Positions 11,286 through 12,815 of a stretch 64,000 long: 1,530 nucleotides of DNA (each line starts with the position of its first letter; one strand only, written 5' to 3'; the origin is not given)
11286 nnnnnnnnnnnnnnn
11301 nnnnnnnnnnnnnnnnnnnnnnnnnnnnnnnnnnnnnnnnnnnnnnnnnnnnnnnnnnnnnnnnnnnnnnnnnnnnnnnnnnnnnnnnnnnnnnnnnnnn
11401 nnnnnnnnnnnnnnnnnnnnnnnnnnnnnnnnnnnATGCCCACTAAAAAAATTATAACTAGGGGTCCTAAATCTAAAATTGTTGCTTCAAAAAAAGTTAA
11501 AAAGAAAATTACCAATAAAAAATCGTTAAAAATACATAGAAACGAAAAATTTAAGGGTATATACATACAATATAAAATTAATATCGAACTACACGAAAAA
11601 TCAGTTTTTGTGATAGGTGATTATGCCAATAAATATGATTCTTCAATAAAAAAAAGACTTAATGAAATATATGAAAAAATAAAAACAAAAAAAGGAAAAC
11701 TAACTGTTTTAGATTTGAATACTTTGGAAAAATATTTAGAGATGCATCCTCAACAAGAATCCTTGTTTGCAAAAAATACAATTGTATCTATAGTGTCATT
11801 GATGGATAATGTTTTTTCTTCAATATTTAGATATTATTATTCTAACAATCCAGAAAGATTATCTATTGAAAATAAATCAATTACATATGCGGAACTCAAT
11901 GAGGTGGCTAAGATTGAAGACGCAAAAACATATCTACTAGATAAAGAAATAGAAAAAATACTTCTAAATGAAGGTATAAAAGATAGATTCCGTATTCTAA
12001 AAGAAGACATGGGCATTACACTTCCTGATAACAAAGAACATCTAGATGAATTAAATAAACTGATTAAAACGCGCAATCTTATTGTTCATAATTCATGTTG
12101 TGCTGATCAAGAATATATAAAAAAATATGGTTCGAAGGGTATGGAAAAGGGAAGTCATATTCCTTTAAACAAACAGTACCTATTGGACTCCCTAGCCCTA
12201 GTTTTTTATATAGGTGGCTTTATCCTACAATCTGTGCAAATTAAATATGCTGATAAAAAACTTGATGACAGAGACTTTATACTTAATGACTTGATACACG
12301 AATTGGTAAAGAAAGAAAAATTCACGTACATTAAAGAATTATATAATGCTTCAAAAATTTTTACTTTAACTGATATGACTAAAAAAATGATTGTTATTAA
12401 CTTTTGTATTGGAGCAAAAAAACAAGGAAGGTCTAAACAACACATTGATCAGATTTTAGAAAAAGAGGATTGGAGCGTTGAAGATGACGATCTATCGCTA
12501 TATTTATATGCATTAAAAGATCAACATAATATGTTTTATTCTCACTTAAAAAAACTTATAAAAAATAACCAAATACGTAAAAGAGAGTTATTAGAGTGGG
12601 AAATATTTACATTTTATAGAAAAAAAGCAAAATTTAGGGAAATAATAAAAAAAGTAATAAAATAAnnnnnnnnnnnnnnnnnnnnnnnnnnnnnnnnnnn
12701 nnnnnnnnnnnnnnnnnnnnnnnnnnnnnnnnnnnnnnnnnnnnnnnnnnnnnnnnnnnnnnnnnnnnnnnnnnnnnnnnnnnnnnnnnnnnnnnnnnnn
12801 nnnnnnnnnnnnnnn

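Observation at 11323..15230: tRNA-adjacent accessory island: Lys-rich HEPN-like hypothetical, HNH nuclease, DpnA-like beta-class MTase and a coupled PD-(D/E)xK endonuclease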

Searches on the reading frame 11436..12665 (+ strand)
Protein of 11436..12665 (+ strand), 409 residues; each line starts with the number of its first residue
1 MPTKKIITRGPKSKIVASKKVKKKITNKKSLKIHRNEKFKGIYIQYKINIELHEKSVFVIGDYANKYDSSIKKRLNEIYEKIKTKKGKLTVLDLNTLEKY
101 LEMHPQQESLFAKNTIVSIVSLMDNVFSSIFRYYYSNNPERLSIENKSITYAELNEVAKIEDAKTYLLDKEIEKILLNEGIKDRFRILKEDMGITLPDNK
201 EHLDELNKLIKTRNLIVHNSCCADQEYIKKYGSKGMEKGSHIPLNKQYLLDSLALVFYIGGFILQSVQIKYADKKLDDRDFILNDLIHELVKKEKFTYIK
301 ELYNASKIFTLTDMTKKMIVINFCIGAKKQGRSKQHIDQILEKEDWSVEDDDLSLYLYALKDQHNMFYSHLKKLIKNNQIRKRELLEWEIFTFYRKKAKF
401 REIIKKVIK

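Call 4: search_protein_families(library=pfam, proteins=[window:11436-12665:+], max_evalue=1)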
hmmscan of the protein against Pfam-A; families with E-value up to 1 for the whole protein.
window:11436-12665:+ (409 aa): 2 families
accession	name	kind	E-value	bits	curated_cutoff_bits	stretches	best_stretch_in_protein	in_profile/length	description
PF20355.3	DUF6650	-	0.14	12.6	27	1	299-408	27-131/150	Family of unknown function (DUF6650)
PF14217.11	DUF4327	-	0.33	11.6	27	0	271-295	39-63/67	Domain of unknown function (DUF4327)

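Call 5: search_protein_families(library=ncbifam, proteins=[window:11436-12665:+], max_evalue=1)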
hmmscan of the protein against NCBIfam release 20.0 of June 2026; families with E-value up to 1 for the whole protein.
window:11436-12665:+ (409 aa): 1 family
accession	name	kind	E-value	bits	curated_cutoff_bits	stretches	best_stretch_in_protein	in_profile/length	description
NF047558.1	TPR_END_plus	domain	0.18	11.8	32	1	357-405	8-56/56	TPR end-of-group domain-containing protein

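Call 6: search_protein_families(library=padloc, proteins=[window:11436-12665:+], max_evalue=1)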
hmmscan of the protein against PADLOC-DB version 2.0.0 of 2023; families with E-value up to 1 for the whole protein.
window:11436-12665:+ (409 aa): 0 families

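Call 9: search_solved_structures(query=window:11436-12665:+, max_evalue=10)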
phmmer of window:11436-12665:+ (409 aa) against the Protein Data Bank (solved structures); distinct sequences matched with E-value up to 10: 0.

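Call 11: find_homologous_proteins(query=window:11436-12665:+)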
Query window:11436-12665:+ (409 aa): 10 proteins with E <= 0.001 among 7546 candidates.
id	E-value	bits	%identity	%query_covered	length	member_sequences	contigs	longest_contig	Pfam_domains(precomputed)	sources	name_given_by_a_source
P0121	4.5e-259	877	100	100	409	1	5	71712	-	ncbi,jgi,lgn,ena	-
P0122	6.7e-163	560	70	93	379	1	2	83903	-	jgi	-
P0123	7.2e-163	560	70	93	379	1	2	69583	-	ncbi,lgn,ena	-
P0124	2.5e-136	473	61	90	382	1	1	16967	-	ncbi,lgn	ncbi:MAG: hypothetical protein WD552_02635 [Candidatus Paceibacterota bacterium]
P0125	2.1e-118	414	51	100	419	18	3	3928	-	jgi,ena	-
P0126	6.0e-97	343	47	87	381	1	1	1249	-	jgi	-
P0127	2.0e-96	342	44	95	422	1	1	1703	-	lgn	-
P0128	1.5e-85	306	44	90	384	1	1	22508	-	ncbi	-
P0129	3.5e-78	282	39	95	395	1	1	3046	-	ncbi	-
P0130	8.4e-6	43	28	54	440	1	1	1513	-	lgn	-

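Call 13: find_encoding_contigs(protein=P0122, flank=10000, max_places=3)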
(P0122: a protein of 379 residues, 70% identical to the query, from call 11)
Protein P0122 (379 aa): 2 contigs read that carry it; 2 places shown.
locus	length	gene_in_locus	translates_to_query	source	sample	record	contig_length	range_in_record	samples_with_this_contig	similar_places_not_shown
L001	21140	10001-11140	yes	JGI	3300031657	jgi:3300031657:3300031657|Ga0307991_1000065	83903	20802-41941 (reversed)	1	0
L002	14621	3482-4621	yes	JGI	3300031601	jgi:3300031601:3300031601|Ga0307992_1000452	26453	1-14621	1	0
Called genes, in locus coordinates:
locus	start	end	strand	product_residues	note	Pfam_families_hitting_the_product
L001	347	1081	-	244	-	-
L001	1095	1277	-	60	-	-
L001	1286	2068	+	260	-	PF13338:AbiEi_4 (weak)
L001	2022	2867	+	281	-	PF08843:AbiEii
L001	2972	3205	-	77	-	-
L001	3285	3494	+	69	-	-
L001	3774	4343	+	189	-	PF00561:Abhydrolase_1 (weak), PF06821:Ser_hydrolase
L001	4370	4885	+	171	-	PF00293:NUDIX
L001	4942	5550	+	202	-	PF01725:Ham1p_like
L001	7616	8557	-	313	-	PF23343:REP_ORF2-G2P, PF20199:RepSA (faint)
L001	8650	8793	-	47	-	-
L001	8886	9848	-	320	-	-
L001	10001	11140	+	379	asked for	-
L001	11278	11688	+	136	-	-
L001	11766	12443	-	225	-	PF02463:SMC_N (faint), PF00005:ABC_tran, PF13304:AAA_21 (faint)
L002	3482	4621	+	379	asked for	-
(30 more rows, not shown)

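Call 14: find_encoding_contigs(protein=P0124, flank=10000, max_places=3)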
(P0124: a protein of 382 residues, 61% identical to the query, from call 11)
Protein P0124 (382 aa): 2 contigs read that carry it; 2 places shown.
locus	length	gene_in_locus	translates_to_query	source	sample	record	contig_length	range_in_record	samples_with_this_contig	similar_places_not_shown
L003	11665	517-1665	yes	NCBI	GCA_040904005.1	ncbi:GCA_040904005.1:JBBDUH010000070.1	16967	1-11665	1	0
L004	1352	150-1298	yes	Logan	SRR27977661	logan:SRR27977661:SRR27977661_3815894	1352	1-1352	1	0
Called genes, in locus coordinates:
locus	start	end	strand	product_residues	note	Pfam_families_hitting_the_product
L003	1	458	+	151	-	PF01556:DnaJ_C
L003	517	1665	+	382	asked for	-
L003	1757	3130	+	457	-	PF00587:tRNA-synt_2b, PF03129:HGTP_anticodon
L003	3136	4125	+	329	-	PF00579:tRNA-synt_1b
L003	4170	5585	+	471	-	PF01336:tRNA_anti-codon, PF00152:tRNA-synt_2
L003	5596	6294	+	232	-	PF02616:SMC_ScpA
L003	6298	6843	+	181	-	PF04079:SMC_ScpB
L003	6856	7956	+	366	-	PF00768:Peptidase_S11, PF00144:Beta-lactamase (faint)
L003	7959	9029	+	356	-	PF00953:Glycos_transf_4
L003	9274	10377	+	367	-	PF01098:FTSW_RODA_SPOVE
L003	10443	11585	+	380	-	PF03033:Glyco_transf_28, PF04101:Glyco_tran_28_C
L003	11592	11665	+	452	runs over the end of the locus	PF00749:tRNA-synt_1c, PF19269:Anticodon_2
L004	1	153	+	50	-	?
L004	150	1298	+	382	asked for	-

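Call 15: find_encoding_contigs(protein=P0128, flank=10000, max_places=3)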
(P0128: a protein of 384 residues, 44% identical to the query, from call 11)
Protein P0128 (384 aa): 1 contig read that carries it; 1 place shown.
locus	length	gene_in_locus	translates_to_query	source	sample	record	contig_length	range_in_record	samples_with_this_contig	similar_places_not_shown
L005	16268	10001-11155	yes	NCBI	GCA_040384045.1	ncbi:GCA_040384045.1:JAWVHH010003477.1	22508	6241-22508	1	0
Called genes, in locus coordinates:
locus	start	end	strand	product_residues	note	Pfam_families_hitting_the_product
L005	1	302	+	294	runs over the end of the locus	PF24785:RXYLT1_C (faint)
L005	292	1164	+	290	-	PF05050:Methyltransf_21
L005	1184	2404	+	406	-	PF00535:Glycos_transf_2, PF10111:Glyco_tranf_2_2, PF13641:Glyco_tranf_2_3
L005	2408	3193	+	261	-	PF08241:Methyltransf_11 (weak), PF03269:DUF268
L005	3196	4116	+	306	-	-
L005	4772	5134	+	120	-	PF01531:Glyco_transf_11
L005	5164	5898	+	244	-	PF00535:Glycos_transf_2, PF10111:Glyco_tranf_2_2, PF13641:Glyco_tranf_2_3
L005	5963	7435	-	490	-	PF01073:3Beta_HSD (weak), PF01370:Epimerase, PF04321:RmlD_sub_bind, PF07993:NAD_binding_4 (faint), PF16363:GDP_Man_Dehyd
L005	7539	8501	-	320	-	PF01073:3Beta_HSD, PF01370:Epimerase, PF02719:Polysacc_synt_2, PF04321:RmlD_sub_bind, PF05368:NmrA (weak), PF16363:GDP_Man_Dehyd, PF07993:NAD_binding_4 (faint), PF13460:NAD_binding_10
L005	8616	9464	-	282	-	-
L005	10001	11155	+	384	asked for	-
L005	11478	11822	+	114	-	-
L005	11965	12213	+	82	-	-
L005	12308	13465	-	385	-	PF00390:malic, PF03949:Malic_M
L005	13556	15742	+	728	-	PF17191:RecG_wedge, PF00270:DEAD, PF04851:ResIII, PF00271:Helicase_C, PF19833:RecG_dom3_C (weak)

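Call 50: find_encoding_contigs(protein=P0121, flank=6000, max_places=5)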
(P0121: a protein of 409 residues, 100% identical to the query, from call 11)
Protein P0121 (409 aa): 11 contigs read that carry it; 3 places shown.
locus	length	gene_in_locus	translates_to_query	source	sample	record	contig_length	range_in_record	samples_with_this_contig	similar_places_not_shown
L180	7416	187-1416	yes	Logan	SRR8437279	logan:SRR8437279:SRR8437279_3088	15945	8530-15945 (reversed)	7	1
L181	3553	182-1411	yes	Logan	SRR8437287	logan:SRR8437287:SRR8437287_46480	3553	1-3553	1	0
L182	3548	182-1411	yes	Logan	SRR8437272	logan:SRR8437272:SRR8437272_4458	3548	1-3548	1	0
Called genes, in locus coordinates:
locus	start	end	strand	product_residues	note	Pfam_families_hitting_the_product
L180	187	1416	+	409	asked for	-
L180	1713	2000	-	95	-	PF01844:HNH, PF13395:HNH_4 (weak)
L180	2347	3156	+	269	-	PF01555:N6_N4_Mtase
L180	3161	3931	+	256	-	PF22515:DUF6996, PF22518:DUF6997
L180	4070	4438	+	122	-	PF24709:DUF7670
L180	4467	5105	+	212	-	PF01135:PCMT, PF00398:RrnaAD, PF08704:GCD14 (weak), PF01209:Ubie_methyltran (weak), PF13847:Methyltransf_31 (weak), PF13649:Methyltransf_25 (weak)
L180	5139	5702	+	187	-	-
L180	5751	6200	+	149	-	PF01257:2Fe-2S_thioredx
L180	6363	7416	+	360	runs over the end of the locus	PF01512:Complex1_51K, PF10589:NADH_4Fe-4S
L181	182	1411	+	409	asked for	-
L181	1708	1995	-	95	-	PF01844:HNH, PF13395:HNH_4 (weak)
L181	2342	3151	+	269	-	PF01555:N6_N4_Mtase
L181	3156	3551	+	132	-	?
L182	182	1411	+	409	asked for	-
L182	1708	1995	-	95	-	PF01844:HNH, PF13395:HNH_4 (weak)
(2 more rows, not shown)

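Call 61: predict_structure(alignment_id=A2)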
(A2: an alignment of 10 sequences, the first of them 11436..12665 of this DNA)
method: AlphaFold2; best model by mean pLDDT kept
length: 409 residues; sequences in the alignment: 10
mean_pLDDT: 84.4   pTM: 0.81
mean pLDDT of the five models: 84.4, 83.2, 83.1, 82.7, 82.1
residues with pLDDT >= 90: 213; 70-90: 156; 50-70: 7; < 50: 33
segments of 3 or more residues with pLDDT < 50: 1-33
pLDDT, mean of each block of 10 residues (from residue 1): 31 29 29 61 95 96 93 88 79 87 86 97 95 90 82 82 86 84 89 88 93 93 94 89 94 96 92 75 91 92 85 88 95 93 86 91 94 90 88 92 80
secondary structure, 60 per line:
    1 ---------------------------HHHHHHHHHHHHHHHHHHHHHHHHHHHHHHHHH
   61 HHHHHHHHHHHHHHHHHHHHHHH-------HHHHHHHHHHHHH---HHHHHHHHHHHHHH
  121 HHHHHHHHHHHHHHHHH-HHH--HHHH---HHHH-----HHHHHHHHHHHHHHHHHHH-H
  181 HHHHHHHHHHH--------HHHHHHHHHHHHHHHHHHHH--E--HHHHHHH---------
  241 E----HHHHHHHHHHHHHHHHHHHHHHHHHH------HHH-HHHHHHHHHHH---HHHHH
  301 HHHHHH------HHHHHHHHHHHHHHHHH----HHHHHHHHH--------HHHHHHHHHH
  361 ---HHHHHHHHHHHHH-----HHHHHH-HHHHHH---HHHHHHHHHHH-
elements in order: H28-83 H91-103 H107-137 H144-147 H151-154 H160-178 H180-191 H200-219 H225-231 H246-271 H282-292 H296-306 H313-329 H334-342 H351-360 H364-376 H382-387 H389-394 H398-408

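Call 67: fold_search(model_id=the predicted structure, library=pdb)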
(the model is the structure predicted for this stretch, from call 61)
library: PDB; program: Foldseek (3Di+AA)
matches with E <= 10: 228; with E <= 0.001: 0
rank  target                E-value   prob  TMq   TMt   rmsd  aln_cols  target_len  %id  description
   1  5orm                  3.4e-01  0.35  0.19  0.22  24.0       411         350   14  Crystal structure of designed cPPR-Telo1 (released 2018-06-20)
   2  5i9g_C                4.0e-01  0.35  0.19  0.20  23.5       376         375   15  Crystal structure of designed pentatricopeptide repeat protein dPPR-U8C2 in complex with its target RNA U8C2 (released 2016-04-27)
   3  8cwy_A                5.0e-01  0.25  0.20  0.18  22.2       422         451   13  Accurate computational design of genetically encoded 3D protein crystals (released 2023-11-01)
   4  7rqf_A                5.9e-01  0.18  0.18  0.15  26.5       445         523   12  Crystal Structure of LbcA (lipoprotein binding partner of CtpA) of Pseudomonas aeruginosa (released 2022-04-27)
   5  9f36_A                6.4e-01  0.25  0.19  0.21  21.2       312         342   13  Crystal estructure of AimR from ATCC13952 phage (released 2025-05-14)
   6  5aio                  7.6e-01  0.21  0.22  0.21  19.8       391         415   12  Crystal structure of t131 N-terminal TPR array (released 2015-06-24)
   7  5orq_A                8.7e-01  0.20  0.20  0.22  22.4       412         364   15  Crystal structure of designed cPPR-Telo1 in complex with ssDNA (released 2018-06-20)
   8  9mg8_A                8.7e-01  0.10  0.12  0.13  21.7       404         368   10  Crystal Structure of b-iTHR-110 (released 2025-12-17)
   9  7dkh_I                9.1e-01  0.23  0.22  0.12  26.0       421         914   11  Crystal structure of the Ctr9/Paf1/Cdc73/Rtf1 quaternary complex (released 2021-11-24)
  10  3j8b_C                9.1e-01  0.13  0.15  0.12  20.5       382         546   10  Model of the human eIF3 PCI-MPN octamer docked into the 43S-HCV IRES EM map (released 2014-10-22)
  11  4lct_A                9.5e-01  0.25  0.23  0.27  18.3       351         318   12  Crystal Structure and Versatile Functional Roles of the COP9 Signalosome Subunit 1 (released 2013-07-17)
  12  8cws_A                9.9e-01  0.14  0.18  0.17  22.4       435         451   12  Accurate computational design of genetically encoded 3D protein crystals (released 2023-11-01)
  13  3txm                  1.2e+00  0.20  0.19  0.22  21.9       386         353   11  Crystal structure of Rpn6 from Drosophila melanogaster, Gd(3+) complex (released 2011-12-14)
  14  5cwb                  1.2e+00  0.10  0.10  0.16  16.1       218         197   11  Crystal structure of de novo designed helical repeat protein DHR4 (released 2015-12-16)
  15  4btb_A                1.2e+00  0.10  0.13  0.19  18.6       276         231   11  CRYSTAL STRUCTURE OF THE PEPTIDE(PRO)9 BOUND COMPLEX OF N-TERMINAL DOMAIN AND PEPTIDE SUBSTRATE BINDING DOMAIN OF PROL (released 2013-10-09)
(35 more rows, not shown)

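Call 69: search_protein_families(library=pfam, alignment_id=A2, max_evalue=5)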
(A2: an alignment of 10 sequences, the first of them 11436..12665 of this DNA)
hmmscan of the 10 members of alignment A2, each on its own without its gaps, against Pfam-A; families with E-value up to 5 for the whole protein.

A. member 1, window:11436-12665:+ (409 aa): 3 families
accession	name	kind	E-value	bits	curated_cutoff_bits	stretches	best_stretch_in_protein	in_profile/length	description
PF20355.3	DUF6650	-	0.14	12.6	27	1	299-408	27-131/150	Family of unknown function (DUF6650)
PF14217.11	DUF4327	-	0.33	11.6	27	1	271-295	39-63/67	Domain of unknown function (DUF4327)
PF21298.3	TopBP1_BRCT0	-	1.4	9.8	27.5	1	329-374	23-66/96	TopBP1, BRCT0 domain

B. families by the number of members that match (of 10 scanned): 9 families
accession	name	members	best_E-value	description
PF14217.11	DUF4327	4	0.015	Domain of unknown function (DUF4327)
PF20355.3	DUF6650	2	0.0098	Family of unknown function (DUF6650)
PF13847.12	Methyltransf_31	2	0.037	Methyltransferase domain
PF19805.5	DUF6288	2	0.57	Family of unknown function (DUF6288)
PF12213.14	Dpoe2NT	2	0.58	DNA polymerases epsilon N terminal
PF10884.14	DUF2683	1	0.032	Protein of unknown function (DUF2683)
PF10178.14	PAC3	1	0.12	Proteasome assembly chaperone 3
PF10796.14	Anti-adapt_IraP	1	0.87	Sigma-S stabilisation anti-adaptor protein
PF21298.3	TopBP1_BRCT0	1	1.4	TopBP1, BRCT0 domain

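Call 70: search_solved_structures(query=A2, max_evalue=10)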
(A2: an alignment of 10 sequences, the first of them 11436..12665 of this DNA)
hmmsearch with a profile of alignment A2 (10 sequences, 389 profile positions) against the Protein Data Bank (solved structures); distinct sequences matched with E-value up to 10: 9.
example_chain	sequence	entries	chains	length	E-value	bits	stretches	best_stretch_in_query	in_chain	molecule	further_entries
1p1z_D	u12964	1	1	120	0.0036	19.7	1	261-316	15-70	LY49-C antigen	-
5j6g_G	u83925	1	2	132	0.0053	19.1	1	261-316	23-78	Killer cell lectin-like receptor 3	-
1p4l_D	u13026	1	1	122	0.01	18.2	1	261-316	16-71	LY49-C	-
3c8k_D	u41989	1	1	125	0.011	18.1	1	261-316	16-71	Natural killer cell receptor Ly-49C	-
3c8j_A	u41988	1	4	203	0.018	17.4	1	261-316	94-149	Natural killer cell receptor Ly49C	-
4jo8_B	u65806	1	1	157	0.041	16.2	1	261-316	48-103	Killer cell lectin-like receptor 8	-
1ja3_A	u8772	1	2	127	0.3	13.4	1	261-316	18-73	MHC class I recognition receptor Ly49I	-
8h1a_A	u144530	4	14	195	0.32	13.3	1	32-120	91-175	rRNA methylase YtqB | 16S rRNA (Cytosine(1402)-N(4))-methyltransferase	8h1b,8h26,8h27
7thh_A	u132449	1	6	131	0.77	12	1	113-163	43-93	Papain-like protease nsp3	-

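Call 78: search_protein_representatives(alignment_id=A2)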
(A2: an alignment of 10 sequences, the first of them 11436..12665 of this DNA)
Query: 10 sequences, 389 profile positions. Proteins with E-value up to 0.001 (for the whole library): 4842; up to 1e-10: 2606; up to 1e-30: 639. The best 150 are listed.
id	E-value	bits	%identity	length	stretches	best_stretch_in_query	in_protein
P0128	2.4e-155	533.9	-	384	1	1-387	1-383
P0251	1.2e-127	442.7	-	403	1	4-388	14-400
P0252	1.3e-123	429.4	-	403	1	7-386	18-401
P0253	1.5e-107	376.5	-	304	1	90-387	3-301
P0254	1.3e-105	370.1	-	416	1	5-385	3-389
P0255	7.8e-95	334.6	-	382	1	13-389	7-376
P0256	7.8e-73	262.2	-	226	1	173-387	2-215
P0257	1.4e-63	231.8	-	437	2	18-386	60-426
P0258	1.6e-60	221.7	-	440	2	56-386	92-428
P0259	3.0e-60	220.8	-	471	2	78-386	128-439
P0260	1.8e-59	218.2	-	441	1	13-389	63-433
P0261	3.5e-57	210.7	-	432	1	15-382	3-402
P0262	3.7e-56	207.3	-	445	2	58-388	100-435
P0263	5.1e-56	206.9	-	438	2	77-386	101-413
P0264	1.6e-54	201.9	-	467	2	62-386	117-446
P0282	1.0e-47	179.5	-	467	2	68-385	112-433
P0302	2.9e-45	171.4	-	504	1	62-382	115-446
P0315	1.2e-43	166.2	-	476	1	75-384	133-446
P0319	3.1e-43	164.8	-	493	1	80-382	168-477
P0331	1.5e-42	162.6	-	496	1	55-387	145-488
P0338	3.0e-42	161.5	-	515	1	88-385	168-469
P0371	1.8e-40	155.7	-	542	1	90-389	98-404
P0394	1.6e-39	152.6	-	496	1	96-382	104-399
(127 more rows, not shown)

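Call 81: fold_search(model_id=the predicted structure, library=viral)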
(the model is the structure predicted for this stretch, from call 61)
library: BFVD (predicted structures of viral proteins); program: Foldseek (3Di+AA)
matches with E <= 10: 163; with E <= 0.001: 0
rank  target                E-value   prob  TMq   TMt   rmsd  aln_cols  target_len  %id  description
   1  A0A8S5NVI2            2.3e-02  1.00  0.33  0.43  13.4       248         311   10  Uncharacterized protein [Siphoviridae sp. ctiPM17]
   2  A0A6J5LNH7            1.4e-01  0.21  0.14  0.09  31.2       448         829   14  Uncharacterized protein [uncultured Caudovirales phage]
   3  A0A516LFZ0            3.0e-01  0.11  0.13  0.09  41.6       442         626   13  (no name in the UniProt tables at hand)
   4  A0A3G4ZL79            8.7e-01  0.38  0.25  0.29  13.5       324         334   10  Uncharacterized protein [Terrestrivirus sp.]
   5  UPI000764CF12         9.1e-01  0.05  0.10  0.07  55.1       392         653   13  (no name look-up for this kind of identifier)
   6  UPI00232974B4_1       9.9e-01  0.08  0.12  0.06  22.9       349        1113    9  (no name look-up for this kind of identifier)
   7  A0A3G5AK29            1.1e+00  0.09  0.15  0.12  32.0       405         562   10  Uncharacterized protein [Sylvanvirus sp.]
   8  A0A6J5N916            1.3e+00  0.09  0.17  0.06  30.5       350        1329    9  Intramolecular chaperone auto-processing domain containing protein [uncultured Caudovirales phage]
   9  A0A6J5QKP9            1.3e+00  0.04  0.10  0.09  27.2       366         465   10  Uncharacterized protein [uncultured Caudovirales phage]
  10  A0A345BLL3            1.3e+00  0.03  0.09  0.05  48.5       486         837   11  Putative SMC domain-containing protein [Erwinia phage Wellington]
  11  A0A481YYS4            1.4e+00  0.04  0.11  0.06  56.8       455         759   12  Chromosome segregation ATPase [Marseillevirus LCMAC202]
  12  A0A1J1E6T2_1          1.6e+00  0.04  0.11  0.05  37.9       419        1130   11  (no name in the UniProt tables at hand)
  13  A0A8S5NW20            1.6e+00  0.09  0.19  0.12  34.0       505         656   12  Minor tail protein [Siphoviridae sp. ctVzN31]
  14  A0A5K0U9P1            1.6e+00  0.06  0.13  0.12  30.5       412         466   13  Uncharacterized protein [Yasminevirus sp. GU-2018]
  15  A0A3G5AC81            1.7e+00  0.15  0.20  0.26  18.5       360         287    9  Putative alpha-soluble NSF attachment protein-like [Hyperionvirus sp.]
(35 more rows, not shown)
